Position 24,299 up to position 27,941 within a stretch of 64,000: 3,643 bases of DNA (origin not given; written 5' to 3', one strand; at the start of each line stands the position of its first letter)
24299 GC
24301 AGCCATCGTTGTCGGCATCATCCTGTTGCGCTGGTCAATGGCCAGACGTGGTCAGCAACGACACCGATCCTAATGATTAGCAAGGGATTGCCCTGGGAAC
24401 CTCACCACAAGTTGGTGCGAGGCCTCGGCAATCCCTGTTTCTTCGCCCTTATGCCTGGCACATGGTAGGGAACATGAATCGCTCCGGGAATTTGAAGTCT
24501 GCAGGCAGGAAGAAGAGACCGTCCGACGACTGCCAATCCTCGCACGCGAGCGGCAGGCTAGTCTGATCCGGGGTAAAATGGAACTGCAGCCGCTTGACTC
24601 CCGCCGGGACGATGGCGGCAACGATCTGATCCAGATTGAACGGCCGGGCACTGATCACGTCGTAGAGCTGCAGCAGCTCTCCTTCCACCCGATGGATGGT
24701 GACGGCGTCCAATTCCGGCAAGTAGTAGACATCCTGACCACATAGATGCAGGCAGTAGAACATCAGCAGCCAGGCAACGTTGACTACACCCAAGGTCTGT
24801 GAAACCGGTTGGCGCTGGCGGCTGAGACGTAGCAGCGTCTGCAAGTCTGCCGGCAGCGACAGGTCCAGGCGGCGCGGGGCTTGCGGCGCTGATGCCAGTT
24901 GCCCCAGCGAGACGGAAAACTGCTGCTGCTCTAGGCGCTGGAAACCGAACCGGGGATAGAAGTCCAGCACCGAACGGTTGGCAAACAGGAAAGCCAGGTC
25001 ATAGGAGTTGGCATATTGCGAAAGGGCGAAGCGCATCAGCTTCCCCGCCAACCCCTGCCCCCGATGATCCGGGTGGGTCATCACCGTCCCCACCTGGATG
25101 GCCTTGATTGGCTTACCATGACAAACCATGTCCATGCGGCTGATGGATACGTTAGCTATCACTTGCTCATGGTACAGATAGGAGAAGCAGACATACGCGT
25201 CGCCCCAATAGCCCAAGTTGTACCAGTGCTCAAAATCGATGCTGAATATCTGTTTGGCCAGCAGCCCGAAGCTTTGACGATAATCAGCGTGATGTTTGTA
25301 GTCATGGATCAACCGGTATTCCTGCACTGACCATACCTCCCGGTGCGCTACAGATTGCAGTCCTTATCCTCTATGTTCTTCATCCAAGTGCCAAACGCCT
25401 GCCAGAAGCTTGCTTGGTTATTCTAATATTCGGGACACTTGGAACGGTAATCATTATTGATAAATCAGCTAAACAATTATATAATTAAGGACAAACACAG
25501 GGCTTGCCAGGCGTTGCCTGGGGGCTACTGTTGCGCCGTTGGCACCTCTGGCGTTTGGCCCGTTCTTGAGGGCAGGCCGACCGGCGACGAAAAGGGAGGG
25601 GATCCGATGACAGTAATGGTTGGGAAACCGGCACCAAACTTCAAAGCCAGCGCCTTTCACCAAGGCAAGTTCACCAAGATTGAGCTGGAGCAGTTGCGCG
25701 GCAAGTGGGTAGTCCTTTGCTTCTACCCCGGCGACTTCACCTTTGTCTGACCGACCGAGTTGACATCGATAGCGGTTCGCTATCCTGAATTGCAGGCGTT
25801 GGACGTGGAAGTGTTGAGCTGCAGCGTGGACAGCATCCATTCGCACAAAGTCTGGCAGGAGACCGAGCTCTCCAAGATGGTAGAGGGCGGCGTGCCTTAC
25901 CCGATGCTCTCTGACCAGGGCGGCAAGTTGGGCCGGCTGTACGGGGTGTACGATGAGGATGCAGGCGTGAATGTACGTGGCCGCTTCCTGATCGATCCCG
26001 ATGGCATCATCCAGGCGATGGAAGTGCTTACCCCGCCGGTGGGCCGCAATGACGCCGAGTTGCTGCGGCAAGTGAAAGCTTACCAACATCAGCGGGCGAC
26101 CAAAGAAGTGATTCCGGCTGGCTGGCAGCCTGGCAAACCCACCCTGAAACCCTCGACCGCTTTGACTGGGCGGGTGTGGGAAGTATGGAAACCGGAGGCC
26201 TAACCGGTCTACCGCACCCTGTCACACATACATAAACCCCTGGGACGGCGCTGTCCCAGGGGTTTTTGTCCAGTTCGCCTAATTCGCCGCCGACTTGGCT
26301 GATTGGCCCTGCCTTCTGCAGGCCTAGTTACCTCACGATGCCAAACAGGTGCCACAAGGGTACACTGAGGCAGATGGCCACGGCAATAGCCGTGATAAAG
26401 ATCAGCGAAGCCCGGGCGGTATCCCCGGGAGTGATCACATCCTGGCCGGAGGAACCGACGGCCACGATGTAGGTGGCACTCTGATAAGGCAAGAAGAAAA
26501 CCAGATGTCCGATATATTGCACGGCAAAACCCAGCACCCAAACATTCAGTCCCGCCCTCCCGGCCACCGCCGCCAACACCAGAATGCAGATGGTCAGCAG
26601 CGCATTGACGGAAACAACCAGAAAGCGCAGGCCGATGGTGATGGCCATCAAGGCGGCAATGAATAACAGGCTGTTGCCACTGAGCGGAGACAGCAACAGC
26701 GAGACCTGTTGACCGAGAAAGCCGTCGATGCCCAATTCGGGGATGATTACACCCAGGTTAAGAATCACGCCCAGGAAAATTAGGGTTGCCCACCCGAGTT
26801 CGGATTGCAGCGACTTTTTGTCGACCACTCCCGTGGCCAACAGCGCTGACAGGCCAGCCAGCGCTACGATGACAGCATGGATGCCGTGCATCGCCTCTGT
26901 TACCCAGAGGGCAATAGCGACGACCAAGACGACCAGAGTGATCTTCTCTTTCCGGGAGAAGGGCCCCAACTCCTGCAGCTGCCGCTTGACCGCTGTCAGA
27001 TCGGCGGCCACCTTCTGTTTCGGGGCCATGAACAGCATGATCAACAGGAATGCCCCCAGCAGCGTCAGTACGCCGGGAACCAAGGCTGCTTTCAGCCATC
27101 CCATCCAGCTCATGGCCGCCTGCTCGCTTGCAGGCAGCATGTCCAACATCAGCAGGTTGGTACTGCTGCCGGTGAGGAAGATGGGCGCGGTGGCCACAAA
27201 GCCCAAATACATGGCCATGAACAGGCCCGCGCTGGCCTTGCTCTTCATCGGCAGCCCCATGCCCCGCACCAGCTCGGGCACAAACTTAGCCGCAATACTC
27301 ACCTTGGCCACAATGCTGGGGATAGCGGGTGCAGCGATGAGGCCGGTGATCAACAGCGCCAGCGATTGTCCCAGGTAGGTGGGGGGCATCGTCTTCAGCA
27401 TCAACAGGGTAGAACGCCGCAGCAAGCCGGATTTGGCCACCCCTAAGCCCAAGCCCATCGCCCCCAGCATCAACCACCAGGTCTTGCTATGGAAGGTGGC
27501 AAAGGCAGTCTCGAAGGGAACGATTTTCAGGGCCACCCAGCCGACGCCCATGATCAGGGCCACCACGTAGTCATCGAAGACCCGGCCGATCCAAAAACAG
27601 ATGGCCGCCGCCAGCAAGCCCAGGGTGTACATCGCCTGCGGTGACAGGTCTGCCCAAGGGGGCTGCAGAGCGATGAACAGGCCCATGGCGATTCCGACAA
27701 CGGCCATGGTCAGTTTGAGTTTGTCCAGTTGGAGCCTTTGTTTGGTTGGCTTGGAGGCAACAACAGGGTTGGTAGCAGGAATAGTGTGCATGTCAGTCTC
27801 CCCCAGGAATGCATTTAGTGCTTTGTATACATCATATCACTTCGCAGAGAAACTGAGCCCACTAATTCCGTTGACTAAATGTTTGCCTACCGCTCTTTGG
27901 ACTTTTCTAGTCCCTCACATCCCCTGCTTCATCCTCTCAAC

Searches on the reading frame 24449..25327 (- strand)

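Call 56: search_protein_families(library=ncbifam, proteins=[window:24449-25327:-])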
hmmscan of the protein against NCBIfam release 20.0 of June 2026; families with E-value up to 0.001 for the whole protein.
window:24449-25327:- (292 aa): 1 family
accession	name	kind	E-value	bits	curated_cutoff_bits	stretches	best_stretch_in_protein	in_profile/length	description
NF002367.0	PRK01346.1-4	subfamily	2e-05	23.8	259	1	54-132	54-133/411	hypothetical protein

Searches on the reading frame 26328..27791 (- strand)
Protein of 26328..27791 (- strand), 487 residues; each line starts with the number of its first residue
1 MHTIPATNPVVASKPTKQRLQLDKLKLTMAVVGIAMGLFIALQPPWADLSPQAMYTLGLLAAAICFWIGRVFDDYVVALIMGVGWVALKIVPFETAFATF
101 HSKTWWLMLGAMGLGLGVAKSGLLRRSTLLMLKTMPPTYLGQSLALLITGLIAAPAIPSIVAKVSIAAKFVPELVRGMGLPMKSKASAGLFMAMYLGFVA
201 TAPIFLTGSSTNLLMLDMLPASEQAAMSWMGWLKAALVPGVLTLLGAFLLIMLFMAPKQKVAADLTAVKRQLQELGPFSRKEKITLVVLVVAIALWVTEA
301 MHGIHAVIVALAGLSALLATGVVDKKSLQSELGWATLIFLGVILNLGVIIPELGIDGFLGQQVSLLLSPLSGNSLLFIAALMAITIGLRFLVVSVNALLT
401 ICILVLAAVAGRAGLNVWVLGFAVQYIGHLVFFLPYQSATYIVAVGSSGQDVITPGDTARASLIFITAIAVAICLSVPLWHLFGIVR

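Call 20: find_encoding_contigs(protein=window:26328-27791:-, flank=10000, max_places=4)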
Protein window:26328-27791:- (487 aa): 6 contigs read that carry it; 4 places shown.
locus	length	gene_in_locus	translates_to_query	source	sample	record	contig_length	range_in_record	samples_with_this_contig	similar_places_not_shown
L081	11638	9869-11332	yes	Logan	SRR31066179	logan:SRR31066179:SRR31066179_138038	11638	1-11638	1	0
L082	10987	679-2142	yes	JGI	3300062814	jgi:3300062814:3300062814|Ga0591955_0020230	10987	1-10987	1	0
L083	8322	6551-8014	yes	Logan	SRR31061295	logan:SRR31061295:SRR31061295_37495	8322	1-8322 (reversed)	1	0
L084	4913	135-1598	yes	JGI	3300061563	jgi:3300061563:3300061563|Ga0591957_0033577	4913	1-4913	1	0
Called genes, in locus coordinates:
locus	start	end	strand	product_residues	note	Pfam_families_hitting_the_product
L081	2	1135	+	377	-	?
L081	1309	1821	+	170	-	PF14196:ATC_hydrolase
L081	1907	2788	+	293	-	PF00005:ABC_tran, PF13304:AAA_21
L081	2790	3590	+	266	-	PF12679:ABC2_membrane_2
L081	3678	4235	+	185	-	PF13302:Acetyltransf_3, PF00583:Acetyltransf_1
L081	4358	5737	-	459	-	PF00209:SNF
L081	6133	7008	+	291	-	PF12706:Lactamase_B_2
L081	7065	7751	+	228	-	PF00072:Response_reg, PF00486:Trans_reg_C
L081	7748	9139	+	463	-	PF13581:HATPase_c_2 (faint), PF00672:HAMP, PF00512:HisKA, PF02518:HATPase_c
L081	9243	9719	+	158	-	PF10925:DUF2680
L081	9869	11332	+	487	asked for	PF00939:Na_sulph_symp, PF03600:CitMHS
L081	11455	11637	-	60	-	?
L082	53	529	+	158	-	PF10925:DUF2680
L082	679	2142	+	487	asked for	PF00939:Na_sulph_symp, PF03600:CitMHS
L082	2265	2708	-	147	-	PF00578:AhpC-TSA, PF08534:Redoxin (weak), PF10417:1-cysPrx_C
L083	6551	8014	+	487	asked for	PF00939:Na_sulph_symp, PF03600:CitMHS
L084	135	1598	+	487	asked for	PF00939:Na_sulph_symp, PF03600:CitMHS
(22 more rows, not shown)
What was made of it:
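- Checked: Public gene calls on contigs of the same organism split the gene into 47 aa and 147 aa (call 20).
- Gene callers split the gene into 47 aa and 147 aa (call 20).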

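Call 56: search_protein_families(library=ncbifam, proteins=[window:26328-27791:-])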
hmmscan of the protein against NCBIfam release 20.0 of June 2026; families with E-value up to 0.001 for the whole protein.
window:26328-27791:- (487 aa): 1 family
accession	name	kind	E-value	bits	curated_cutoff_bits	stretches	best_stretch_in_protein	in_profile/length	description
TIGR00785.1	dass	subfamily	8.3e-52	176.4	198.6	1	47-471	4-434/444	DASS family sodium-coupled anion symporter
